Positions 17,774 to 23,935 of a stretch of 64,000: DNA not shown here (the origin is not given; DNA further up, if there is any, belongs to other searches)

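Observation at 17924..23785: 1953-aa YD-repeat protein with no toxin tip, embedded between the BY-kinase and the LCP ligase of a glycan locus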

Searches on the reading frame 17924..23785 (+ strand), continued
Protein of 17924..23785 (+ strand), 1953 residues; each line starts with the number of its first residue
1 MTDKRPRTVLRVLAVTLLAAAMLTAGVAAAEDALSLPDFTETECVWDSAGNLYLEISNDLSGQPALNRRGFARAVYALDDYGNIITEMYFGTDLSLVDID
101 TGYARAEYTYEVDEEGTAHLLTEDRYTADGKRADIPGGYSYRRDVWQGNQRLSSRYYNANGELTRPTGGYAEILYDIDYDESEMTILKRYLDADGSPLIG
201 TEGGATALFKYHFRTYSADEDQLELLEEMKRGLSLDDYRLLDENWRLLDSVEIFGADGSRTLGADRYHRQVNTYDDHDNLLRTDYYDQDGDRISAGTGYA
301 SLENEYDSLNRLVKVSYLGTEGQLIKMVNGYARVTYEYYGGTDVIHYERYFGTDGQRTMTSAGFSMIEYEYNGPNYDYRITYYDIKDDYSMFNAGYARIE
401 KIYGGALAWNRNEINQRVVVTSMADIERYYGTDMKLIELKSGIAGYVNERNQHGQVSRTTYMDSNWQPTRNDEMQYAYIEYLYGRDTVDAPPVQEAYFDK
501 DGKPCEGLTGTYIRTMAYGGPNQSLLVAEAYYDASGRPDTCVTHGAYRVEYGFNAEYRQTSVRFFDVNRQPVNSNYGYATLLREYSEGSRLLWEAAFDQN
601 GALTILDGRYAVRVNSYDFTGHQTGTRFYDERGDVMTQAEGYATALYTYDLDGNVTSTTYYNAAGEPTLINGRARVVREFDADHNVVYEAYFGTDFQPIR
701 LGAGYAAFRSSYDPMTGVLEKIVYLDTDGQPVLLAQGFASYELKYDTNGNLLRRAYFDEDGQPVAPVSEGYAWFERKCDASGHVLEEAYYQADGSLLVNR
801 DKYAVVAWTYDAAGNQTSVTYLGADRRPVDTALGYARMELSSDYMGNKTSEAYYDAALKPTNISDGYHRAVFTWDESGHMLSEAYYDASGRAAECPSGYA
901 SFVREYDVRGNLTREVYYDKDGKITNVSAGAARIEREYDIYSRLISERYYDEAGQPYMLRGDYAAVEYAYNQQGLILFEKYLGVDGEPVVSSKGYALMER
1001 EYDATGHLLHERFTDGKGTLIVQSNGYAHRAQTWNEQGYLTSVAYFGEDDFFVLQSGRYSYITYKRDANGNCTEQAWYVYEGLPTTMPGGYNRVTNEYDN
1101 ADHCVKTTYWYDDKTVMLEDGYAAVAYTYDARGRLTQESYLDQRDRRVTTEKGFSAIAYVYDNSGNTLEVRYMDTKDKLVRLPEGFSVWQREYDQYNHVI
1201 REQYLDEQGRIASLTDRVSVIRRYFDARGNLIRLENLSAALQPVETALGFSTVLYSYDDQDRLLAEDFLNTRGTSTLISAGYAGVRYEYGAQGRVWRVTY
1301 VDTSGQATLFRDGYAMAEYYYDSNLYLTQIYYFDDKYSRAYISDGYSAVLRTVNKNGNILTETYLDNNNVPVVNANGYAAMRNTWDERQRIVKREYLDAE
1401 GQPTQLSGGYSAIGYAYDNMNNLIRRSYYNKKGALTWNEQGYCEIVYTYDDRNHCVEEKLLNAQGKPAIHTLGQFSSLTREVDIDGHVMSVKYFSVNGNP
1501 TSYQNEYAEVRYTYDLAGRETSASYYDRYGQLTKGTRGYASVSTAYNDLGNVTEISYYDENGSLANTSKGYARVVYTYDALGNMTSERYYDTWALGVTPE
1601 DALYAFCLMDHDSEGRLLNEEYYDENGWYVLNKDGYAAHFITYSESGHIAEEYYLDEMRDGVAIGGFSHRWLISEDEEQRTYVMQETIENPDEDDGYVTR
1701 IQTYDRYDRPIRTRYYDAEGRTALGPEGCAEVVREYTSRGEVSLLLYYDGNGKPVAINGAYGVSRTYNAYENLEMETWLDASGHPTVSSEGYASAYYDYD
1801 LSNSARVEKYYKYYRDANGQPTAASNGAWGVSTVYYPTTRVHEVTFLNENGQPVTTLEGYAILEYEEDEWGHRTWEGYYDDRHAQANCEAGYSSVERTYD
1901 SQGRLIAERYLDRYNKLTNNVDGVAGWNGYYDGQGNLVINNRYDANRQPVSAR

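Call 83: find_encoding_contigs(protein=P0007, flank=8000, max_places=2)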
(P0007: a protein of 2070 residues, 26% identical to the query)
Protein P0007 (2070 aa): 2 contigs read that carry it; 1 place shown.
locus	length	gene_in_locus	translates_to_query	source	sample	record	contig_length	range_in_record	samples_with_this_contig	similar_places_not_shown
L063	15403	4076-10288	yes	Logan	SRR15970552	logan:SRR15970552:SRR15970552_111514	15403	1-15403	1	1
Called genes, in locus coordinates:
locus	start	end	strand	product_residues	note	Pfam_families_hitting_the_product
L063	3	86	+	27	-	?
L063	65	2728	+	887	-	PF01569:PAP2, PF03009:GDPD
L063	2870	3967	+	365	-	PF01757:Acyl_transf_3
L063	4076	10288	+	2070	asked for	-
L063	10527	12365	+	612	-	PF02776:TPP_enzyme_N, PF00205:TPP_enzyme_M, PF02775:TPP_enzyme_C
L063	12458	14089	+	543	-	PF00682:HMGL-like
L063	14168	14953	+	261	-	PF00483:NTP_transferase, PF12804:NTP_transf_3 (weak)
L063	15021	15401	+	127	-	?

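Call 84: find_encoding_contigs(protein=P0011, flank=8000, max_places=1)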
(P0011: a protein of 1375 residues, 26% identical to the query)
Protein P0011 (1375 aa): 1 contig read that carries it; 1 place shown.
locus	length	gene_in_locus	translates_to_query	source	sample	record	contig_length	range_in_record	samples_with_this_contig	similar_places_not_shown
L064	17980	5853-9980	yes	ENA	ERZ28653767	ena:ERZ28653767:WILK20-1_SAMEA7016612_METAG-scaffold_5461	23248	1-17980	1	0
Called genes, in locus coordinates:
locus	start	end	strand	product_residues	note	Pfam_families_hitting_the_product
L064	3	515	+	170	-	?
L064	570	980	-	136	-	PF13581:HATPase_c_2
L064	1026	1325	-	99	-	PF01740:STAS, PF13466:STAS_2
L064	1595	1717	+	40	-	-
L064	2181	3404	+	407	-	PF03721:UDPG_MGDP_dh_N, PF00984:UDPG_MGDP_dh, PF03720:UDPG_MGDP_dh_C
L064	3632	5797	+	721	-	PF02743:dCache_1, PF07228:SpoIIE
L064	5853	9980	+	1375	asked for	PF00149:Metallophos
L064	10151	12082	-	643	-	PF05226:CHASE2, PF07228:SpoIIE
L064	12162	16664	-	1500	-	PF04773:FecR, PF18657:YDG (faint), PF18676:MBG_2 (weak)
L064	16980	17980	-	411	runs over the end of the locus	PF02737:3HCDH_N, PF03721:UDPG_MGDP_dh_N, PF00984:UDPG_MGDP_dh, PF03720:UDPG_MGDP_dh_C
